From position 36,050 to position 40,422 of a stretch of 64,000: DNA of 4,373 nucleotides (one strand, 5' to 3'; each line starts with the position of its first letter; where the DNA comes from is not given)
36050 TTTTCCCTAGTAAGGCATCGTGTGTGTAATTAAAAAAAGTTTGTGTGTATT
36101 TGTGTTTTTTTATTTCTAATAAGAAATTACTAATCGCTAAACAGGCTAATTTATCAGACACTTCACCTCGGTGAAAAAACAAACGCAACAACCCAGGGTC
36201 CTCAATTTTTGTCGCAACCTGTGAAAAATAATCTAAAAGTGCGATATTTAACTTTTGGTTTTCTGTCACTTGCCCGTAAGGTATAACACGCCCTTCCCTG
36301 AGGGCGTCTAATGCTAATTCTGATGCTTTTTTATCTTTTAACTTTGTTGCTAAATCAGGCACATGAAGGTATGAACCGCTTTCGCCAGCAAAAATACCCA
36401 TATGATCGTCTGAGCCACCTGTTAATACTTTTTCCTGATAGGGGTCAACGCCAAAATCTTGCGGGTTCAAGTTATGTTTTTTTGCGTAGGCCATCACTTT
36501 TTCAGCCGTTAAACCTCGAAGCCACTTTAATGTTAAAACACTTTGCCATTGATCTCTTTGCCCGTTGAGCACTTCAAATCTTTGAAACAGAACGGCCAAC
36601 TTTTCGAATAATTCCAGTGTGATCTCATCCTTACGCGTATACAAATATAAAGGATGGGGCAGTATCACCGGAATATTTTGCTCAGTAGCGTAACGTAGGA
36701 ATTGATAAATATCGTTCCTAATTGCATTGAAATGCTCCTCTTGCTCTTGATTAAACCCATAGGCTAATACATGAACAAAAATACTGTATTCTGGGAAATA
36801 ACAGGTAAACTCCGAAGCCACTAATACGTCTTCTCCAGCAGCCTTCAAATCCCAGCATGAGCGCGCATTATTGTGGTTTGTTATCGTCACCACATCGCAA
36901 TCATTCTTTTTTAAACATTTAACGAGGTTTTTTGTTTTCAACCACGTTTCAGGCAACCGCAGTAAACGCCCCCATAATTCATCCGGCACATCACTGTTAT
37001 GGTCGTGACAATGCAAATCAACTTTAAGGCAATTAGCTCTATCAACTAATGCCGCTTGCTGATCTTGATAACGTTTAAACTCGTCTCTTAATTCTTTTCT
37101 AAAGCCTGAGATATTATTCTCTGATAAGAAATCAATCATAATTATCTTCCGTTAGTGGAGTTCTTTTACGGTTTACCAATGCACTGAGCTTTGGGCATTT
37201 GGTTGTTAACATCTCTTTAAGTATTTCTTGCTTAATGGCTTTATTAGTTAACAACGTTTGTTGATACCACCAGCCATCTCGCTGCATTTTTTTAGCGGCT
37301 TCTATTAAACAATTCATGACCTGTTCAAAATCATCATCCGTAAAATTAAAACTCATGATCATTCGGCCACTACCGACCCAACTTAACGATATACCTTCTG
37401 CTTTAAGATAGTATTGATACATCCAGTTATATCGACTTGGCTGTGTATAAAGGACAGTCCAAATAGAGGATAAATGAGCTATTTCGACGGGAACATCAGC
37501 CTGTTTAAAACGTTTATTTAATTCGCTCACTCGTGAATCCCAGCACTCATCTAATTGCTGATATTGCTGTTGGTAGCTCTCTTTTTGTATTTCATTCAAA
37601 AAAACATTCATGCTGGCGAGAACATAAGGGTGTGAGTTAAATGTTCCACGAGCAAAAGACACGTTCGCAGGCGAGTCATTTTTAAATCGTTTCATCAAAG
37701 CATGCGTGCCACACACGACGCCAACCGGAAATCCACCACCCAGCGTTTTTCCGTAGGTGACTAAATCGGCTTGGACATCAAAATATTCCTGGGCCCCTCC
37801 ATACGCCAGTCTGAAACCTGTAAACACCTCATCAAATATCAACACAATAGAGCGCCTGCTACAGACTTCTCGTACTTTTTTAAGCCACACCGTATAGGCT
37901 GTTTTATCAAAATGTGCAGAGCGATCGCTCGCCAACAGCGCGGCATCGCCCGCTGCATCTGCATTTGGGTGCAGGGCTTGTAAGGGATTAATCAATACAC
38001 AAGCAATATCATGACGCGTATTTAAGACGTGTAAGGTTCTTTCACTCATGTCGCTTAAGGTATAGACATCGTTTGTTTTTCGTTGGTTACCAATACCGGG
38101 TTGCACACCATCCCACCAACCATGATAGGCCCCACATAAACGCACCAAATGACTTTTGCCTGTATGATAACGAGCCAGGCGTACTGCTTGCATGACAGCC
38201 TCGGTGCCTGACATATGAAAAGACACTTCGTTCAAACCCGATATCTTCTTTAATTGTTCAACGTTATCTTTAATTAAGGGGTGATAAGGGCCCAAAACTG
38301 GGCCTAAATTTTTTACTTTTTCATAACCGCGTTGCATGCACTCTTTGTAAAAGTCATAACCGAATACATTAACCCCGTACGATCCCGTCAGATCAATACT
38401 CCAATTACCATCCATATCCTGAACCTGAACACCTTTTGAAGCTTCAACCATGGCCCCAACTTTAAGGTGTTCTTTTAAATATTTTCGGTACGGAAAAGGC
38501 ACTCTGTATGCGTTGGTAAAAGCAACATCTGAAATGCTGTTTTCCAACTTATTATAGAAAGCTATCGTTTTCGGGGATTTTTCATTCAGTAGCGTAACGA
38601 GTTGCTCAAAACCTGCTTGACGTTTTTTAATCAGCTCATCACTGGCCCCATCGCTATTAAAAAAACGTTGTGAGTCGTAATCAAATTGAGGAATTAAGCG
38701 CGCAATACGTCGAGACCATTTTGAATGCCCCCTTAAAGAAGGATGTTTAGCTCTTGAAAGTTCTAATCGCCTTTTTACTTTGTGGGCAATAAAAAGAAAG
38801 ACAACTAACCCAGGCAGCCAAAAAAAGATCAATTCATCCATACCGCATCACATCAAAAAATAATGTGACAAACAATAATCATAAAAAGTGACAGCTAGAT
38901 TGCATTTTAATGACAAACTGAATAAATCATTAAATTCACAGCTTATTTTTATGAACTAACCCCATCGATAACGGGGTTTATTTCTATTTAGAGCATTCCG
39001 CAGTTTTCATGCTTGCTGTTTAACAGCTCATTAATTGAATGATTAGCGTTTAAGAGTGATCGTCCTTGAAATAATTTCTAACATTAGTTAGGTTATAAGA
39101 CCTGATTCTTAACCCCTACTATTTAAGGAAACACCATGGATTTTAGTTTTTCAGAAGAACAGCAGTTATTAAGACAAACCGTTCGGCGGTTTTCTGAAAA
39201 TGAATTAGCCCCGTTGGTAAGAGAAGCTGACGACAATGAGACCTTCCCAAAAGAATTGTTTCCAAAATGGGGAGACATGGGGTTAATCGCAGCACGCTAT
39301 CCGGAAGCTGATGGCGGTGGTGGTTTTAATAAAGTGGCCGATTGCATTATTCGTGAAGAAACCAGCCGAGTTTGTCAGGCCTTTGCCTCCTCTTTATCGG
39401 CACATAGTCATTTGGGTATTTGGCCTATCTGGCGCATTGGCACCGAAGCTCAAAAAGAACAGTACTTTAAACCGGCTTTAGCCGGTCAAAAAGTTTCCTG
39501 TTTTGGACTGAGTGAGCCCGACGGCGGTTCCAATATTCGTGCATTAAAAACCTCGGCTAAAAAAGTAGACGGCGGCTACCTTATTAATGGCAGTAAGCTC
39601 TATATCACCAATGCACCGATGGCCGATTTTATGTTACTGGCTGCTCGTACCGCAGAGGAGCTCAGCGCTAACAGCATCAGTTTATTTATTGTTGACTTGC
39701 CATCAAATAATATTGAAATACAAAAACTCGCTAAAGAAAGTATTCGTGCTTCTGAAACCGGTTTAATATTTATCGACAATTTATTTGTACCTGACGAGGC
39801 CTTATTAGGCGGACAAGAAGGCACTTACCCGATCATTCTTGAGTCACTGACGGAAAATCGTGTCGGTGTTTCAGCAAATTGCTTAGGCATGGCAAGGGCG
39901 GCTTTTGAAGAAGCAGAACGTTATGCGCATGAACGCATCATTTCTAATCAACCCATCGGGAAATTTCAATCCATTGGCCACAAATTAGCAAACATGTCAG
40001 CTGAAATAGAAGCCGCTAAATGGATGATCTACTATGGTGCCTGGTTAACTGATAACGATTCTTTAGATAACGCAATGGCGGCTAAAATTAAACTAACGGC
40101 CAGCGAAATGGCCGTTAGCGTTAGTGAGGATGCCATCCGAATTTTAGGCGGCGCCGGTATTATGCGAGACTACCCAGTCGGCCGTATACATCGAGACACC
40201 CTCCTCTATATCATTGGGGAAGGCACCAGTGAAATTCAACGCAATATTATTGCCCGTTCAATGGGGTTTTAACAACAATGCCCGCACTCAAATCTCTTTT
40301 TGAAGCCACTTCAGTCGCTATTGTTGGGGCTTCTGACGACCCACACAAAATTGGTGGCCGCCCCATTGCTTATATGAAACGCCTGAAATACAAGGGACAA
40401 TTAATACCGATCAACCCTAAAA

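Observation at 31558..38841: Uncharacterised envelope-lipid operon: TM-anchored aminotransferase, PHP-phosphoesterase::GT4 fusion, PSD-like decarboxylase, Mpo1-like protein and ugd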

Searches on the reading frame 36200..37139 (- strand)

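Call 16: search_solved_structures(query=window:36200-37139:-, max_evalue=10, show_alignments=2)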
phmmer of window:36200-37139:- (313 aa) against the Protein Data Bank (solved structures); distinct sequences matched with E-value up to 10: 4.
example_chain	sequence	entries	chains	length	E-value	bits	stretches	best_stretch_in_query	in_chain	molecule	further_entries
2isq_A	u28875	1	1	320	0.71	12.2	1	216-283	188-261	Cysteine synthase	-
1z7w_A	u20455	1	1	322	0.72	12.2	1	216-283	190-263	Cysteine synthase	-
1z7y_A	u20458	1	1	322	0.78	12.1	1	216-283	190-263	Cysteine synthase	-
3vbe_A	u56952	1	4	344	2.3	10.6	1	208-264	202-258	beta-cyanoalnine synthase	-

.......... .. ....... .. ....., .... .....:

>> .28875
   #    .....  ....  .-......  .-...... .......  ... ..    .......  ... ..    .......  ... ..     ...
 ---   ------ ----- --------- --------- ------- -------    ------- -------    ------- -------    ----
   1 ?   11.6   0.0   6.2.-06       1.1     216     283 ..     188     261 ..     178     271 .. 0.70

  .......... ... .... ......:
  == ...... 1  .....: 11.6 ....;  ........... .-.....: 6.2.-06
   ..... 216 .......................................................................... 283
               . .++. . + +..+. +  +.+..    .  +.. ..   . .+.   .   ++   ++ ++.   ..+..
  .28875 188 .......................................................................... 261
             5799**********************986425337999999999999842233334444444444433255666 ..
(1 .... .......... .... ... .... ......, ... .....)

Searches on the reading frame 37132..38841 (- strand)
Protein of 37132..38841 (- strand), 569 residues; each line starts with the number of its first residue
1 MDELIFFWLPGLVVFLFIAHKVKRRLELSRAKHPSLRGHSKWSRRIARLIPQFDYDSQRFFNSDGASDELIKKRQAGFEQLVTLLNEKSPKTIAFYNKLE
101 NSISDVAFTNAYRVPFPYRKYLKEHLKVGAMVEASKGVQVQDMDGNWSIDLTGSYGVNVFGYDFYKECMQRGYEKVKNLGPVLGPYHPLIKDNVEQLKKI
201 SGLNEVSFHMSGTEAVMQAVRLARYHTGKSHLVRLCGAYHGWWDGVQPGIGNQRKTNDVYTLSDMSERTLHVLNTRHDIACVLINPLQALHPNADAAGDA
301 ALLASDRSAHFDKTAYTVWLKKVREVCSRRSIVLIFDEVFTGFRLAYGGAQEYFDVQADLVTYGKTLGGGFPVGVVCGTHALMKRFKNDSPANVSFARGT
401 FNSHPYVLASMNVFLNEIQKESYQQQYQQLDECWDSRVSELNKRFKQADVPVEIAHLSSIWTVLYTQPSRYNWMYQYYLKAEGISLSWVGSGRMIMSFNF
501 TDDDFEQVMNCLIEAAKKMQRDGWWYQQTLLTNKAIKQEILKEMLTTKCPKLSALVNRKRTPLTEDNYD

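Call 3: search_protein_families(library=pfam, proteins=[window:37132-38841:-])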
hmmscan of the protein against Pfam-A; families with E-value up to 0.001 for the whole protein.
window:37132-38841:- (569 aa): 1 family
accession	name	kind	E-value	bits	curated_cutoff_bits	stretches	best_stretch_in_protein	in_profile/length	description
PF00202.27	Aminotran_3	-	3.4e-36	125.3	30.5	1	128-514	9-401/403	Aminotransferase class-III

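Call 4: search_protein_families(library=ncbifam, proteins=[window:37132-38841:-])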
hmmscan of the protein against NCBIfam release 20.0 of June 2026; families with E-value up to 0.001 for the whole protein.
window:37132-38841:- (569 aa): 66 families (the best 25 are shown)
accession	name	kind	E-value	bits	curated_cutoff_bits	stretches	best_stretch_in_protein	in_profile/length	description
NF000818.0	PRK00062.1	subfamily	8.7e-51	172.9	398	1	127-469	33-365/429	glutamate-1-semialdehyde 2,1-aminomutase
TIGR00713.1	hemL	equivalog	2.8e-50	171.2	527.3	1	130-471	32-363/423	glutamate-1-semialdehyde 2,1-aminomutase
NF009055.0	PRK12389.1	equivalog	2.4e-39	135.2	637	1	131-469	38-366/431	glutamate-1-semialdehyde 2,1-aminomutase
NF041362.1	GntE_guanitoxin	equivalog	1.4e-38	132.5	525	2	318-460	228-364/426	guanitoxin biosynthesis PLP-dependent transaminase GntE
NF001864.0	PRK00615.1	equivalog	2.4e-32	112.1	706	1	132-470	40-368/433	glutamate-1-semialdehyde aminotransferase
NF005993.0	PRK08117.1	subfamily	8.3e-28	97.1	574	2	317-447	227-352/433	aspartate aminotransferase family protein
NF004856.0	PRK06209.1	equivalog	1.3e-27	96.4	486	1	130-447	42-345/450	glutamate-1-semialdehyde 2,1-aminomutase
TIGR00707.1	argD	subfamily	3.2e-27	95.3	410.05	2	318-446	191-314/381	acetylornithine/succinylornithine family transaminase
NF004426.0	PRK05769.1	equivalog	9.9e-26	90.5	552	2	319-447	243-364/441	acetyl ornithine aminotransferase family protein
TIGR00700.1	GABAtrnsam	equivalog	5.9e-24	84.4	506.65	2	319-446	219-341/420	4-aminobutyrate--2-oxoglutarate transaminase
NF002797.0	PRK02936.1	equivalog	1.4e-23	83.2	496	1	130-433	13-298/385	acetylornithine transaminase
NF052567.1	OmAmTferAptACaul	equivalog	1.3e-22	80.1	500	1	111-444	4-355/431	omega-aminotransferase AptA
NF005272.0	PRK06777.1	equivalog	2e-22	79.3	725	2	316-469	217-362/421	4-aminobutyrate--2-oxoglutarate transaminase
NF005692.0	PRK07495.1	equivalog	2.3e-22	79.2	724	1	205-445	103-341/425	4-aminobutyrate--2-oxoglutarate transaminase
NF004718.0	PRK06062.1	subfamily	6.3e-22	77.7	472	2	319-445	239-364/454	hypothetical protein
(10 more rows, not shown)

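Call 32: search_solved_structures(query=window:37132-38841:-, max_evalue=1e-10)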
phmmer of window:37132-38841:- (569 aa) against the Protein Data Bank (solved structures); distinct sequences matched with E-value up to 1e-10: 50.
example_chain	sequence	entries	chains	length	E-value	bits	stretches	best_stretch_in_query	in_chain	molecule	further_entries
6kfm_A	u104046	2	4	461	3.8e-54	187.8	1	116-524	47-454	Mycosubtilin synthase subunit A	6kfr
6kfu_A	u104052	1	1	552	7.3e-54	186.8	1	116-524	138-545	Mycosubtilin synthase subunit A,Mycosubtilin synthase subunit A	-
6w80_A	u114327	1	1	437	5.9e-31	111.2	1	131-424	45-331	Glutamate-1-semialdehyde 2,1-aminomutase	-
5hdm_A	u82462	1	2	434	6.2e-31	111.2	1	130-473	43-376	Glutamate-1-semialdehyde 2,1-aminomutase 1, chloroplastic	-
4e77_A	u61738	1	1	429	7.2e-31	110.9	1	130-469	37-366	Glutamate-1-semialdehyde 2,1-aminomutase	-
3l44_A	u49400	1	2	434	5.3e-30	108.1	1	131-466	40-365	Glutamate-1-semialdehyde 2,1-aminomutase 1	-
5i92_A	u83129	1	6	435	8.6e-30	107.4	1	104-425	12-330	Glutamate-1-semialdehyde 2,1-aminomutase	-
3k28_A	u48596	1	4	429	1.8e-29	106.3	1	131-467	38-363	Glutamate-1-semialdehyde 2,1-aminomutase 2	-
2cfb_A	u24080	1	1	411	1.9e-29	106.2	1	133-467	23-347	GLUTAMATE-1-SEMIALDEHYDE 2,1-AMINOMUTASE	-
2e7u_A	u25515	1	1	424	8.7e-29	104.1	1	133-467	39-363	Glutamate-1-semialdehyde 2,1-aminomutase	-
2epj_A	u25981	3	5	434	1.3e-28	103.5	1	132-441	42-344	Glutamate-1-semialdehyde 2,1-aminomutase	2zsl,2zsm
3fqa_A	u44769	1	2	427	7.7e-28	100.9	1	135-418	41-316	Glutamate-1-semialdehyde 2,1-aminomutase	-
2gsa_A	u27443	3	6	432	7.8e-28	100.9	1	135-418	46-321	GLUTAMATE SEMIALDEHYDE AMINOTRANSFERASE | PROTEIN (GLUTAMATE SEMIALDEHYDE AMINOTRANSFERASE)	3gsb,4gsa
3fq8_A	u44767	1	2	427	1.5e-27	100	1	135-418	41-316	Glutamate-1-semialdehyde 2,1-aminomutase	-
3fq7_A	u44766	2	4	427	1.5e-27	100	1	135-418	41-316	Glutamate-1-semialdehyde 2,1-aminomutase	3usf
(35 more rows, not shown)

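Call 59: search_solved_structures(query=window:37132-38841:-, max_evalue=1e-40, show_alignments=1)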
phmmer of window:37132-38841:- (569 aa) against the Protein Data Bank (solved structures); distinct sequences matched with E-value up to 1e-40: 2.
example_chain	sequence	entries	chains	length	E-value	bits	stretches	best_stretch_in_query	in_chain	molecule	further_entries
6kfm_A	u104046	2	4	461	3.8e-54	187.8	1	116-524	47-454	Mycosubtilin synthase subunit A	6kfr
6kfu_A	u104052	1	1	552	7.3e-54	186.8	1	116-524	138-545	Mycosubtilin synthase subunit A,Mycosubtilin synthase subunit A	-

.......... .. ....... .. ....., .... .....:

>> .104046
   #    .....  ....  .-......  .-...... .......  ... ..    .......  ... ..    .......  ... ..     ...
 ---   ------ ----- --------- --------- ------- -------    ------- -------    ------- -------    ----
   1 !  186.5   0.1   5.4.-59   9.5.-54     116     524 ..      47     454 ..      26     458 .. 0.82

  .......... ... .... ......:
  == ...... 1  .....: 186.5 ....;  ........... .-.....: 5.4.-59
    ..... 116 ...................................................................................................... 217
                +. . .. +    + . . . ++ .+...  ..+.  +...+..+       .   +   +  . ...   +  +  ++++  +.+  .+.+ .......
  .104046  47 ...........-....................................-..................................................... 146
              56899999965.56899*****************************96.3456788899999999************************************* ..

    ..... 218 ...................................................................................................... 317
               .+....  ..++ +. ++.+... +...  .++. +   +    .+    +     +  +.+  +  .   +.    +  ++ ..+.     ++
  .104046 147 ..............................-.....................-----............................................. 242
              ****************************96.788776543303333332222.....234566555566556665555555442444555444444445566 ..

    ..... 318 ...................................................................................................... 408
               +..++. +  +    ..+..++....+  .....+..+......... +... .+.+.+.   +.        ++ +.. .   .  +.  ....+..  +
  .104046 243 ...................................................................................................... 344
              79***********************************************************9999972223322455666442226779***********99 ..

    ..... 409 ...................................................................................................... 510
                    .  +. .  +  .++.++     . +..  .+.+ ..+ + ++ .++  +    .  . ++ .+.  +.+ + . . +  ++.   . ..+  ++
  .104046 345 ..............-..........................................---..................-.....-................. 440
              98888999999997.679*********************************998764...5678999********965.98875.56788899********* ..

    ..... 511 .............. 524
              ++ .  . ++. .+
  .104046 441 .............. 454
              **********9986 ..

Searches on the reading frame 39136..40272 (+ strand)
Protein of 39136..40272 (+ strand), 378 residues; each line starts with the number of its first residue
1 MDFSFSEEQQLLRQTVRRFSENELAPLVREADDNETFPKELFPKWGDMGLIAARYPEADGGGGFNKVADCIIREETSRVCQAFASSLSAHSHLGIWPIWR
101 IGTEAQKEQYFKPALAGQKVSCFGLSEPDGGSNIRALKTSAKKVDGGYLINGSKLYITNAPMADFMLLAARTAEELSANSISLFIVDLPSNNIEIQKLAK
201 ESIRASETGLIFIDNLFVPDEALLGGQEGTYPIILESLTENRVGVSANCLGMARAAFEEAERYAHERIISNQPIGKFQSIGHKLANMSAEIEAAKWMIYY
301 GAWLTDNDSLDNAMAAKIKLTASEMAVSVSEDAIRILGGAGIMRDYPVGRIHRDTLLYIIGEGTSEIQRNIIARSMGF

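Call 8: search_protein_families(library=ncbifam, proteins=[window:39136-40272:+], max_evalue=0.00001)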
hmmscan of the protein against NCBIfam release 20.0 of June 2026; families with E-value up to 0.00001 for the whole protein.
window:39136-40272:+ (378 aa): 21 families
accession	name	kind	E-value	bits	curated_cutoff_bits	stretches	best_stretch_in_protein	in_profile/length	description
NF042972.1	AcrlCoAredClosAcrC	equivalog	2.1e-88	296.5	640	1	1-375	1-375/378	acryloyl-CoA reductase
NF045552.1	GlutCoADH_Des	equivalog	5.2e-77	259.6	470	1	1-374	1-377/387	glutaryl-CoA dehydrogenase Acd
NF053553.1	prodigi_MBC_PigA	equivalog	1.1e-71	242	500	1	1-377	1-380/381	prodigiosin MBC biosynthesis dehydrogenase PigA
NF043006.1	CyhCrbnylCoADH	equivalog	3.4e-67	227.1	650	1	6-375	5-374/380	cyclohexane-1-carbonyl-CoA dehydrogenase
NF008997.0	PRK12341.1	equivalog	1.1e-63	215.6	537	1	1-375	1-375/382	acyl-CoA dehydrogenase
NF058590.1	AcCoDHFadEBacil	equivalog_domain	2.8e-61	207.8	600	1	4-374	20-408/586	acyl-CoA dehydrogenase FadE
NF045652.1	ProlPCPDhRedW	equivalog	8.3e-61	205.9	650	1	8-377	3-374/376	L-prolyl-[peptidyl-carrier protein] dehydrogenase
NF042439.1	SulpropCoADesulf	equivalog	4.2e-59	200.2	600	1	14-375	2-369/379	3-sulfinopropanoyl-CoA desulfinase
NF002885.1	PRK03354.1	equivalog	3.8e-51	174.3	540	1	1-371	1-368/378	crotonobetainyl-CoA dehydrogenase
TIGR03207.1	cyc_hxne_CoA_dh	equivalog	5.5e-48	163.6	575.35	1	6-375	2-370/372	cyclohexanecarboxyl-CoA dehydrogenase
NF052270.1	Staph_DH_FadE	equivalog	1e-36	126.5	600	1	8-376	25-393/400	acyl-CoA dehydrogenase FadE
NF037942.1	ac_ACP_DH_MbtN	equivalog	6.8e-29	100.8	700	1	16-376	9-365/376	mycobactin biosynthesis acyl-ACP dehydrogenase MbtN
TIGR03203.1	pimD_small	equivalog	1e-24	87.4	652.7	1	2-353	1-353/378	pimeloyl-CoA dehydrogenase small subunit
TIGR03204.1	pimC_large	equivalog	3.8e-24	85.3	623.85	1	2-294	1-294/395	pimeloyl-CoA dehydrogenase large subunit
NF007000.1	PRK09463.1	subfamily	1.4e-22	79.9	600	1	31-372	62-430/726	acyl-CoA dehydrogenase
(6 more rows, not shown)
